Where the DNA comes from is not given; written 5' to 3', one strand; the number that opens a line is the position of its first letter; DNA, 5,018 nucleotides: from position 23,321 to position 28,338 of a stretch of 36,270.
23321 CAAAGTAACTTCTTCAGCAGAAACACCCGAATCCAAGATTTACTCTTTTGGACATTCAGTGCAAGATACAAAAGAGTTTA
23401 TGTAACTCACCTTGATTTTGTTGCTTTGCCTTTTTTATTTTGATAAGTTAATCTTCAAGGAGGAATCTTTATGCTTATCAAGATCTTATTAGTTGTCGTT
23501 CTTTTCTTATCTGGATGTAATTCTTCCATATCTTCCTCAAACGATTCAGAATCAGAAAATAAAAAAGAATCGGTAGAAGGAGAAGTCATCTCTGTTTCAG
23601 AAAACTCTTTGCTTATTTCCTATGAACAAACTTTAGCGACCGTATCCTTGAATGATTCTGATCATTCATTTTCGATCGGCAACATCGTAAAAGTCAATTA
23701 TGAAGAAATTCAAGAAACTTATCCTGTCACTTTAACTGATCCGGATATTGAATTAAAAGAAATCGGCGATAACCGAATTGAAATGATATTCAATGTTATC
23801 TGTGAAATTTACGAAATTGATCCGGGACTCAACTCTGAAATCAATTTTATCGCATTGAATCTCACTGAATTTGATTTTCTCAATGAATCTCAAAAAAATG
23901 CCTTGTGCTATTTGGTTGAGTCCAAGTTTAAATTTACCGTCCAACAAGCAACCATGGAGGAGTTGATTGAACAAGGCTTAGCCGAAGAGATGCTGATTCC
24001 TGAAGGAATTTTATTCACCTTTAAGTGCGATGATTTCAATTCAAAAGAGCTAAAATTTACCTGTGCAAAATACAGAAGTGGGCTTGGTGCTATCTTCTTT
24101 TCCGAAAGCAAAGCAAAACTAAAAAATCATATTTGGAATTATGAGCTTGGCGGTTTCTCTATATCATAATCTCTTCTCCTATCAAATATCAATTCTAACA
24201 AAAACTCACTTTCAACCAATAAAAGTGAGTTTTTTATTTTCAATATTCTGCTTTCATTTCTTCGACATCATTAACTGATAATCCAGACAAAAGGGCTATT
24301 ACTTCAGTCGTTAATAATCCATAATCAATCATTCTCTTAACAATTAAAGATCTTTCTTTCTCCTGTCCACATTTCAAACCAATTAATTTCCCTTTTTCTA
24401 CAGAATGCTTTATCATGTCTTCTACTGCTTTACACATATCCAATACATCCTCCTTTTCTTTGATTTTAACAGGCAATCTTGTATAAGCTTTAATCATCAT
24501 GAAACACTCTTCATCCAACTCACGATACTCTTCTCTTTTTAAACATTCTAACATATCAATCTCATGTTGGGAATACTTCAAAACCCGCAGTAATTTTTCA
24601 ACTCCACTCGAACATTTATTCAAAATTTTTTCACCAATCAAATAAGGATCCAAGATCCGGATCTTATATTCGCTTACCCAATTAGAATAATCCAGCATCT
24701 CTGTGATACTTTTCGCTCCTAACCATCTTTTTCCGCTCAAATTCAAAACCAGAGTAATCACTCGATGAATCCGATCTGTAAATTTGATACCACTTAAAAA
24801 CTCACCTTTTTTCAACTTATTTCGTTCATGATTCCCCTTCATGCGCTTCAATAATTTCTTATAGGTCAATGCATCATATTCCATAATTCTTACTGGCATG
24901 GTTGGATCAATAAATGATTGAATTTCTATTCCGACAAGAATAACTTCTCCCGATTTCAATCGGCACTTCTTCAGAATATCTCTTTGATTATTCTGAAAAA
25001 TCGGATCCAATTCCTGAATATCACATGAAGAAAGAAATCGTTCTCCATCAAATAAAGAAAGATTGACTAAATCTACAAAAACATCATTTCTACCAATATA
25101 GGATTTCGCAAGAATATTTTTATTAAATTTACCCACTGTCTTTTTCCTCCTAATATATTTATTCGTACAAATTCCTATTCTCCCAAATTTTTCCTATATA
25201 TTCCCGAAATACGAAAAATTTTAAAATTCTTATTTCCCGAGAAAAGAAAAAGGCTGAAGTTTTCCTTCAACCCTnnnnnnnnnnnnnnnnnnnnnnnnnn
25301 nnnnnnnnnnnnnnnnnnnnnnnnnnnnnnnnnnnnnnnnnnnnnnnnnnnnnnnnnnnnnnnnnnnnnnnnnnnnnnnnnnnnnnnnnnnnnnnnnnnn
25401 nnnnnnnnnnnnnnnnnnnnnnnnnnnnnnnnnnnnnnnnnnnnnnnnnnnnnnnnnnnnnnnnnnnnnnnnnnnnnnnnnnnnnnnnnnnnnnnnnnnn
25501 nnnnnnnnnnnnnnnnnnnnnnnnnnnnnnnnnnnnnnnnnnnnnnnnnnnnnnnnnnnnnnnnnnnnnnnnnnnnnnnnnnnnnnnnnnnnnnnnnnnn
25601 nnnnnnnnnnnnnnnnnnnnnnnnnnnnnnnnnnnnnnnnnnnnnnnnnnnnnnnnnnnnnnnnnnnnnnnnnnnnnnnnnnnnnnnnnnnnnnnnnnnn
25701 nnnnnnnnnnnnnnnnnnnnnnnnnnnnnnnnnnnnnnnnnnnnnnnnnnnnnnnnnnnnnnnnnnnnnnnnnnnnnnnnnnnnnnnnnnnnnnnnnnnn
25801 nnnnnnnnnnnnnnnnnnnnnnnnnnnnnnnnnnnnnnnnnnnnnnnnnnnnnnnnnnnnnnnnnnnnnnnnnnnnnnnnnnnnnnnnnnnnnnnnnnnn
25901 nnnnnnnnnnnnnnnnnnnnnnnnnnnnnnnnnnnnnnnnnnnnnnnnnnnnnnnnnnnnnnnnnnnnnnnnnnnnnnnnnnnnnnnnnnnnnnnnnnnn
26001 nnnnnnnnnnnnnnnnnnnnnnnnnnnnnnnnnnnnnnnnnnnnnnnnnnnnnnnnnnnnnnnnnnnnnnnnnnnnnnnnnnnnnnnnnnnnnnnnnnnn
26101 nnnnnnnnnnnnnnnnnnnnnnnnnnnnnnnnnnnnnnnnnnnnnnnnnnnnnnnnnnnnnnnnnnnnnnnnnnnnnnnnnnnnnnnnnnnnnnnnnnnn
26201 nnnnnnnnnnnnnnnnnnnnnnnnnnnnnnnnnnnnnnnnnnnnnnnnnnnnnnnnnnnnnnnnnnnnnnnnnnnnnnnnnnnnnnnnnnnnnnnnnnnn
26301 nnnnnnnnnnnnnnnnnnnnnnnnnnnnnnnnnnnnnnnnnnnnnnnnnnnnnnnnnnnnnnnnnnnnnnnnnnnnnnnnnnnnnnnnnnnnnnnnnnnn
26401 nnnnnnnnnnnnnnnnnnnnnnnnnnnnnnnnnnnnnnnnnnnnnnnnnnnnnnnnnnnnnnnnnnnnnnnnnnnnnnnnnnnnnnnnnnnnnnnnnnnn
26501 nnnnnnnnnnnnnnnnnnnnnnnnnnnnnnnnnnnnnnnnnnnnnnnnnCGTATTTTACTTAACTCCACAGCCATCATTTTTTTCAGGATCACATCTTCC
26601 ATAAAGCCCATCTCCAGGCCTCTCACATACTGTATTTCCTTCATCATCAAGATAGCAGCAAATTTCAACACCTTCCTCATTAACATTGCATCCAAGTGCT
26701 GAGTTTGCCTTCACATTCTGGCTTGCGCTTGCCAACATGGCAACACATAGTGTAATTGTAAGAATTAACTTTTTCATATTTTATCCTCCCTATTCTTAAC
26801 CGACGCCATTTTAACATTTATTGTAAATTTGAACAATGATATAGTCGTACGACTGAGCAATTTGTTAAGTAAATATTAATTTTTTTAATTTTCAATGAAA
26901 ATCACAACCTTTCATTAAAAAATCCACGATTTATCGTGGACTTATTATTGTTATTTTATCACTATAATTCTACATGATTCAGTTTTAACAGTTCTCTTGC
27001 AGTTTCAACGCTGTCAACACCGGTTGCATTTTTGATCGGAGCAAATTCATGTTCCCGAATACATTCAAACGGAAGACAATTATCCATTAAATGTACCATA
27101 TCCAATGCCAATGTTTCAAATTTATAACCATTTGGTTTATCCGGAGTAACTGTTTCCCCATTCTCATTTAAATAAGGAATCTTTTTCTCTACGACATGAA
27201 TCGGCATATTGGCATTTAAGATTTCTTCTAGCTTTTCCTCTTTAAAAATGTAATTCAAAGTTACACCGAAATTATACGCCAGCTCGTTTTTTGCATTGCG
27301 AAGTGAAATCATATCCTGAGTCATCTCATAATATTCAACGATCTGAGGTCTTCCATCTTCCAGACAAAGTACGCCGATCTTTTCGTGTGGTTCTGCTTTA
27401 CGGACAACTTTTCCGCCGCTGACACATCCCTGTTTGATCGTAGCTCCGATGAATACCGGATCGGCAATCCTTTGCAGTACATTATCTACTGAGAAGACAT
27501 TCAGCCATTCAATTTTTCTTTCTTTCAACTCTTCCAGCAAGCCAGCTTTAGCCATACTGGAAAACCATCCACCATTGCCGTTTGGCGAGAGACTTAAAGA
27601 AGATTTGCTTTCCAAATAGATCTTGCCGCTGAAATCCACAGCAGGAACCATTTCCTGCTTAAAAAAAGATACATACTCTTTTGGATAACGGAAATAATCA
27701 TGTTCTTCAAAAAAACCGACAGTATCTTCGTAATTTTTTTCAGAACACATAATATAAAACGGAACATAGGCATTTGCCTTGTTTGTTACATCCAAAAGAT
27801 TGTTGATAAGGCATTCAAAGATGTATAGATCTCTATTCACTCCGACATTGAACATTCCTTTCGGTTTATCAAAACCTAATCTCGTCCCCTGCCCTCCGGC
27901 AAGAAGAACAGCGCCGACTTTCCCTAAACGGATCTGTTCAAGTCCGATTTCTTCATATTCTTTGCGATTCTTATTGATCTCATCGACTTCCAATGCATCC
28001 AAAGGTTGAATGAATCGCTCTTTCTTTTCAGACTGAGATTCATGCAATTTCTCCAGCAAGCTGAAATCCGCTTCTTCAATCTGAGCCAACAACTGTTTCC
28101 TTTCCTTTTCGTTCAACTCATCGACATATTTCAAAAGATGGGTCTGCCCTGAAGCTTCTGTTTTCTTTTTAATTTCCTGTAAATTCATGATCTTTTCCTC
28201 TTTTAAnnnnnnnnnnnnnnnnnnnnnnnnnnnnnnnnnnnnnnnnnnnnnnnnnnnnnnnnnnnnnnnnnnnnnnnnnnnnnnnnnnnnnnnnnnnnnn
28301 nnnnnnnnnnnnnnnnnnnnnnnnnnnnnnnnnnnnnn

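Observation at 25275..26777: RNPP/Rgg-like HTH-TPR regulator translationally coupled to an upstream secreted 6-Cys peptide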

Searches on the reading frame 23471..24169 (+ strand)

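Call 4: search_protein_families(library=pfam, proteins=[window:23471-24169:+], max_evalue=1)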
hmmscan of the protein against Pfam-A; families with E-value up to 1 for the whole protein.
window:23471-24169:+ (232 aa): 1 family
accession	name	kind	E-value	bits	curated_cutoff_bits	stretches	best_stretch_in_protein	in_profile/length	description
PF11518.13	DUF3221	-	0.052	14.3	26.4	1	37-86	21-71/82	Protein of unknown function (DUF3221)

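Call 17: search_protein_families(library=ncbifam, proteins=[window:23471-24169:+], max_evalue=1)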
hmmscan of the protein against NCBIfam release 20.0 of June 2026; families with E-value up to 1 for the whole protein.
window:23471-24169:+ (232 aa): 5 families
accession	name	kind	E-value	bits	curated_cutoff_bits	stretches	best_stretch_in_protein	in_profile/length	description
NF041428.1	TrsH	subfamily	0.0012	19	150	1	2-110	4-113/149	TrsH/TraH family protein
NF058647.1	lipo_LytA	equivalog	0.0016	18.7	110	1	3-88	5-89/107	acidic lipoprotein LytA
NF002269.0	PRK01198.1-5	equivalog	0.0061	15.7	574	1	57-165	68-169/369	V-type ATP synthase subunit C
NF041883.1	RNase_A_lipo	exception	0.017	15.1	200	1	2-31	8-37/168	RNase A-like domain-containing lipoprotein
NF005260.0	PRK06763.1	subfamily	0.066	12.6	226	1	25-76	30-84/213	F0F1 ATP synthase subunit alpha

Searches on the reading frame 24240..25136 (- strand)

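Call 4: search_protein_families(library=pfam, proteins=[window:24240-25136:-], max_evalue=1)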
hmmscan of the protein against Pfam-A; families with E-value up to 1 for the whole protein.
window:24240-25136:- (298 aa): 0 families

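Call 17: search_protein_families(library=ncbifam, proteins=[window:24240-25136:-], max_evalue=1)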
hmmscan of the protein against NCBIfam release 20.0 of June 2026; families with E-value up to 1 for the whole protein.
window:24240-25136:- (298 aa): 2 families
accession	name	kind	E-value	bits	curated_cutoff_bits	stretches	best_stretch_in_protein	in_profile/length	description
TIGR01784.1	T_den_put_tspse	subfamily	0.0002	21.2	52.1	1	213-293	190-272/273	Rpn family recombination-promoting nuclease/putative transposase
NF041427.1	TrsD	subfamily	0.01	15.6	200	1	72-110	77-114/201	TrsD/TraD family conjugative transfer protein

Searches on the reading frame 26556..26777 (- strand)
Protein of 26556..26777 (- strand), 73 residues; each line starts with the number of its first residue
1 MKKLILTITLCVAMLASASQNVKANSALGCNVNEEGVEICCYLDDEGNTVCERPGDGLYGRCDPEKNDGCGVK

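Call 4: search_protein_families(library=pfam, proteins=[window:26556-26777:-], max_evalue=1)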
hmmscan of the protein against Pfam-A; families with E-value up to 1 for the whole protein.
window:26556-26777:- (73 aa): 0 families

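Call 5: find_homologous_proteins(query=window:26556-26777:-, max_evalue=0.01)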
Query window:26556-26777:- (73 aa): 3 proteins with E <= 0.01 among 3 candidates.
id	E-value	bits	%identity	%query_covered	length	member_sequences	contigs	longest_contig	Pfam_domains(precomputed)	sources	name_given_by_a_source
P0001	1.7e-42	160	100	100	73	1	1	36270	-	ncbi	-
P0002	6.3e-30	120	76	96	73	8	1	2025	-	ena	-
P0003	6.4e-30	120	75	99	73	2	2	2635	-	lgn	-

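Call 7: find_encoding_contigs(protein=P0002, flank=6000)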
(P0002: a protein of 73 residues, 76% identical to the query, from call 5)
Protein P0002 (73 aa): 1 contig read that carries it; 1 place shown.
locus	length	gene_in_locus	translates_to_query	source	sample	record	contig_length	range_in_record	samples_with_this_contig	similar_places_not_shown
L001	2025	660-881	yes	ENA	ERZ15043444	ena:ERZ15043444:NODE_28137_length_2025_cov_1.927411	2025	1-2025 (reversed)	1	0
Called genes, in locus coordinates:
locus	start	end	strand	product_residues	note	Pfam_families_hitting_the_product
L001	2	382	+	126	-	?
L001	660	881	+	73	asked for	-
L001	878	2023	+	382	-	?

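Call 8: find_encoding_contigs(protein=P0003, flank=6000)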
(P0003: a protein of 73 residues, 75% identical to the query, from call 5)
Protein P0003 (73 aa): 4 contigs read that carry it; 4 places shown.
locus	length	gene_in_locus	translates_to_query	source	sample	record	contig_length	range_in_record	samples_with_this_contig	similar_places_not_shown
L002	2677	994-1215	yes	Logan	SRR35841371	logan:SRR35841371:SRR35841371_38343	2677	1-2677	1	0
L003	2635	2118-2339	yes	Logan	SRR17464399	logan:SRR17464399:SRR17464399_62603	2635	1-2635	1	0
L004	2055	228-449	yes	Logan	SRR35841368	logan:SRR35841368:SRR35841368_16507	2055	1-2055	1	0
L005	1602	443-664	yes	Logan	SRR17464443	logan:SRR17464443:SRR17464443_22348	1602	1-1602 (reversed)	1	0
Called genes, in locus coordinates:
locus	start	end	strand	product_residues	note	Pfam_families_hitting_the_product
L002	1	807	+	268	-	?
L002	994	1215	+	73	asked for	-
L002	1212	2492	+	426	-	PF13560:HTH_31 (faint), PF01381:HTH_3, PF13424:TPR_12 (faint)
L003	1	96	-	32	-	?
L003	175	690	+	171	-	PF00358:PTS_EIIA_1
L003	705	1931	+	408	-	PF01704:UDPGP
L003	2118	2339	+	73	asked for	-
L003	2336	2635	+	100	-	?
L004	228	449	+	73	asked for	-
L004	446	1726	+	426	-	PF13560:HTH_31 (faint), PF01381:HTH_3, PF13424:TPR_12 (faint)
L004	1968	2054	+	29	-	?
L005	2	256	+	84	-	?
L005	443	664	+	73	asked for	-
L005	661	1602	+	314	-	?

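Call 17: search_protein_families(library=ncbifam, proteins=[window:26556-26777:-], max_evalue=1)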
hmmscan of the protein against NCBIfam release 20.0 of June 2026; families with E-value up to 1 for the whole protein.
window:26556-26777:- (73 aa): 2 families
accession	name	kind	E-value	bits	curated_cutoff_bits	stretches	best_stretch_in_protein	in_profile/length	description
NF050022.1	lario_core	domain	0.084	13.2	27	1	53-61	6-14/19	lariocidin/triculamin family lasso peptide core domain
NF050021.1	lario_lasso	subfamily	0.33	10.9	40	1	53-72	23-33/36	lariocidin family lasso peptide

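Call 29: search_protein_representatives(alignment_id=A2)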
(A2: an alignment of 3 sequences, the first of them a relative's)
Query: 3 sequences, 73 profile positions. Proteins with E-value up to 0.001 (for the whole library): 4; up to 1e-10: 2; up to 1e-30: 1. The best 4 are listed.
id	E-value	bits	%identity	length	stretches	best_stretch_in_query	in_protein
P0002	3.6e-44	165.0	-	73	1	1-73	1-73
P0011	7.8e-25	103.0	-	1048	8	12-65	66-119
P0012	1.0e-09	54.5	-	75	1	1-73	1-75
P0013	5.0e-09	52.3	-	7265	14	24-59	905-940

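Call 32: find_encoding_contigs(protein=P0012, flank=6000)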
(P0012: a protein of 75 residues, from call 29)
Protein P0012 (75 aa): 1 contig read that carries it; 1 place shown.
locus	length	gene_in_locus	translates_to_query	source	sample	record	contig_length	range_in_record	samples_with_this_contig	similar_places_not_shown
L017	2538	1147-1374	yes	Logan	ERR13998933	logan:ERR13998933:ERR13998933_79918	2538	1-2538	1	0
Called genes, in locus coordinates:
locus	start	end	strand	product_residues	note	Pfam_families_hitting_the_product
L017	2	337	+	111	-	?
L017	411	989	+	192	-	-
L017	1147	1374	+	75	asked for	-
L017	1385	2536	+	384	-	?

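Call 55: predict_structure(alignment_id=A2)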
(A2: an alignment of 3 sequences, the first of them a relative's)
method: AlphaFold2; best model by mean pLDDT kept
length: 73 residues; sequences in the alignment: 3
mean_pLDDT: 68.3   pTM: 0.45
mean pLDDT of the five models: 68.3, 65.4, 63.8, 63.6, 61.6
residues with pLDDT >= 90: 0; 70-90: 39; 50-70: 19; < 50: 15
segments of 3 or more residues with pLDDT < 50: 15-25
pLDDT, mean of each block of 10 residues (from residue 1): 55 48 57 80 84 75 80 68
secondary structure, 60 per line:
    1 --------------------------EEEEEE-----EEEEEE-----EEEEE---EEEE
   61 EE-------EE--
elements in order: E27-32 E38-43 E49-53 E57-62

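Call 57: fold_search(model_id=the predicted structure, library=pdb)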
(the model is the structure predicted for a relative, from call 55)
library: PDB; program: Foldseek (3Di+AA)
matches with E <= 10: 511; with E <= 0.001: 0
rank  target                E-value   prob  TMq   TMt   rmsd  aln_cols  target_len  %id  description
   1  4yws_B                4.8e-01  0.16  0.25  0.06  10.3        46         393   15  Thermostable enolase from Chloroflexus aurantiacus (released 2015-07-01)
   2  4v6w_AE               5.8e-01  0.41  0.35  0.11  10.6        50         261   12  Structure of the D. melanogaster 80S ribosome (released 2014-07-09)
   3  9g65                  6.2e-01  0.28  0.33  0.10   6.9        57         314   23  Crystal structure of the engineered photoenzyme SpEnT1.3 (released 2025-05-14)
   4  4n04_A                7.5e-01  0.69  0.34  0.24   1.9        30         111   23  The crystal structure of glyoxalase / bleomycin resistance protein from Catenulispora Acidiphila DSM 44928 (released 2013-12-25)
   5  9v27_sf               7.5e-01  0.54  0.34  0.11   6.0        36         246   25  Cryo- EM structure of small subunit (body) of 75S ribosome with A/P- & P/E- tRNAs from Entamoeba histolytica (released 2025-10-08)
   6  4yws_A                7.5e-01  0.12  0.25  0.06  11.5        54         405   15  Thermostable enolase from Chloroflexus aurantiacus (released 2015-07-01)
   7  1e2w_A                8.4e-01  0.44  0.36  0.11   8.3        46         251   11  N168F mutant of cytochrome f from Chlamydomonas reinhardtii (released 2000-08-04)
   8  1ci3                  9.0e-01  0.41  0.36  0.12  10.1        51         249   10  CYTOCHROME F FROM THE B6F COMPLEX OF PHORMIDIUM LAMINOSUM (released 1999-08-11)
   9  7pzy_F                9.6e-01  0.30  0.32  0.10   9.7        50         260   14  Structure of the vacant Candida albicans 80S ribosome (released 2022-05-18)
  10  4bts_AW               1.0e+00  0.16  0.30  0.10  10.5        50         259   20  THE CRYSTAL STRUCTURE OF THE EUKARYOTIC 40S RIBOSOMAL SUBUNIT IN COMPLEX WITH EIF1 AND EIF1A (released 2013-07-17)
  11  4z1y_A                1.0e+00  0.13  0.27  0.06  11.4        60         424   13  Thermostable enolase from Chloroflexus aurantiacus with substrate 2-phosphoglycerate (released 2015-07-01)
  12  9n74_L4               1.1e+00  0.38  0.35  0.12  10.0        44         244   16  SSU processome maturation and disassembly, State H (released 2025-10-29)
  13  8w21_E                1.2e+00  0.11  0.27  0.07  11.1        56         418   14  Crystal Structure of Enolase from Chlamydia trachomatis (P43212 Form) (released 2024-03-13)
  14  8w21_B                1.2e+00  0.11  0.27  0.07  11.0        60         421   13  Crystal Structure of Enolase from Chlamydia trachomatis (P43212 Form) (released 2024-03-13)
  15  4z1y_B                1.2e+00  0.10  0.24  0.06  10.8        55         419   14  Thermostable enolase from Chloroflexus aurantiacus with substrate 2-phosphoglycerate (released 2015-07-01)
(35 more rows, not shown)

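Call 63: list_cluster_members(proteins=[P0001, P0004, P0009, P0012])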
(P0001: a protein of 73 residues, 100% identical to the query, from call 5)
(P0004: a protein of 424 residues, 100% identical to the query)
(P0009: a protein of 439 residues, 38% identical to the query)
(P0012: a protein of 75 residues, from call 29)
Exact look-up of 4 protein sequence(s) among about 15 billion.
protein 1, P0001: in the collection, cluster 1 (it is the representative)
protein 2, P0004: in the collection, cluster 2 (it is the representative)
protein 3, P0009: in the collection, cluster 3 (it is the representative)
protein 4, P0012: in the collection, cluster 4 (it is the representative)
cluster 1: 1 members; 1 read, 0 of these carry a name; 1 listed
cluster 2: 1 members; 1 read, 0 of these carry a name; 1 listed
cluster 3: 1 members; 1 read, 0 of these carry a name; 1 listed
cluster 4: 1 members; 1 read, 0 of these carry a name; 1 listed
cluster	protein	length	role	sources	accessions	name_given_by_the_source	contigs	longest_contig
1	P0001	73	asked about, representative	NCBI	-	-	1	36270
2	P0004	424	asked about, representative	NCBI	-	-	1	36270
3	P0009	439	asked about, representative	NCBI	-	-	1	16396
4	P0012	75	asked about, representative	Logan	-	-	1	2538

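Call 80: search_protein_families(library=pfam, proteins=[L017:411-989:+], max_evalue=1)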
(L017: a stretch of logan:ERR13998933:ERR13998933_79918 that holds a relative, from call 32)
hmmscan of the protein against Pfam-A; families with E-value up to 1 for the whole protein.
L017:411-989:+ (192 aa): 4 families
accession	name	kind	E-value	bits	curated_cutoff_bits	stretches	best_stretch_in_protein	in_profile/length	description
PF08139.17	LPAM_1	-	0.026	15.4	20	1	1-18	1-18/18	Prokaryotic membrane lipoprotein lipid attachment site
PF04205.19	FMN_bind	-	0.032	15.3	22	1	115-184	28-72/77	FMN-binding domain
PF19544.4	DUF6068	-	0.35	10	25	1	6-43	11-46/392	Family of unknown function (DUF6068)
PF02049.23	FliE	-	0.62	10.7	22.4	1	20-77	26-82/89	Flagellar hook-basal body complex protein FliE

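Call 81: search_protein_families(library=phrogs, proteins=[window:26556-26777:-], max_evalue=0.01)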
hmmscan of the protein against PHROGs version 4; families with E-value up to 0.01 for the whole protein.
window:26556-26777:- (73 aa): 0 families

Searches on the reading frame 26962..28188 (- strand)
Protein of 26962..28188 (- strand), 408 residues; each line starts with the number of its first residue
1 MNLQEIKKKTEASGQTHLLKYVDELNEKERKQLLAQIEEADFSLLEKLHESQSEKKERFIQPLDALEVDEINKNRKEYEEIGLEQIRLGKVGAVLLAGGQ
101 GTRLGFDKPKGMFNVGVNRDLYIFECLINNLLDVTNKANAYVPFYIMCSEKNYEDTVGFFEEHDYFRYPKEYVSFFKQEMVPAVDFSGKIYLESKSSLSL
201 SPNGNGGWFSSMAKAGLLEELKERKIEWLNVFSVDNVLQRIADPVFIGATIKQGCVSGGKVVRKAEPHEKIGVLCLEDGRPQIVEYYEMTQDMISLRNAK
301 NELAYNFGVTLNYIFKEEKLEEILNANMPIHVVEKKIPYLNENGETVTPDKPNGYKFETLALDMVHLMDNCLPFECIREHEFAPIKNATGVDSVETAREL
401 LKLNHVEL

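Call 4: search_protein_families(library=pfam, proteins=[window:26962-28188:-], max_evalue=1)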
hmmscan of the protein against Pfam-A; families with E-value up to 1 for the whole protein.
window:26962-28188:- (408 aa): 4 families
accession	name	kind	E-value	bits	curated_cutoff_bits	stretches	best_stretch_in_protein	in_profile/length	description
PF01704.24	UDPGP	-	4.6e-37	128.1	22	1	58-389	24-339/413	UTP--glucose-1-phosphate uridylyltransferase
PF12804.13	NTP_transf_3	-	0.06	14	27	1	93-109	1-17/160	MobA-like NTP transferase domain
PF15769.10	DUF4698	-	0.21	10.8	28.6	1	4-79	301-375/481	Domain of unknown function (DUF4698)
PF07781.16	Reovirus_Mu2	-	0.26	10.1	25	1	321-343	525-547/727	Reovirus minor core protein Mu-2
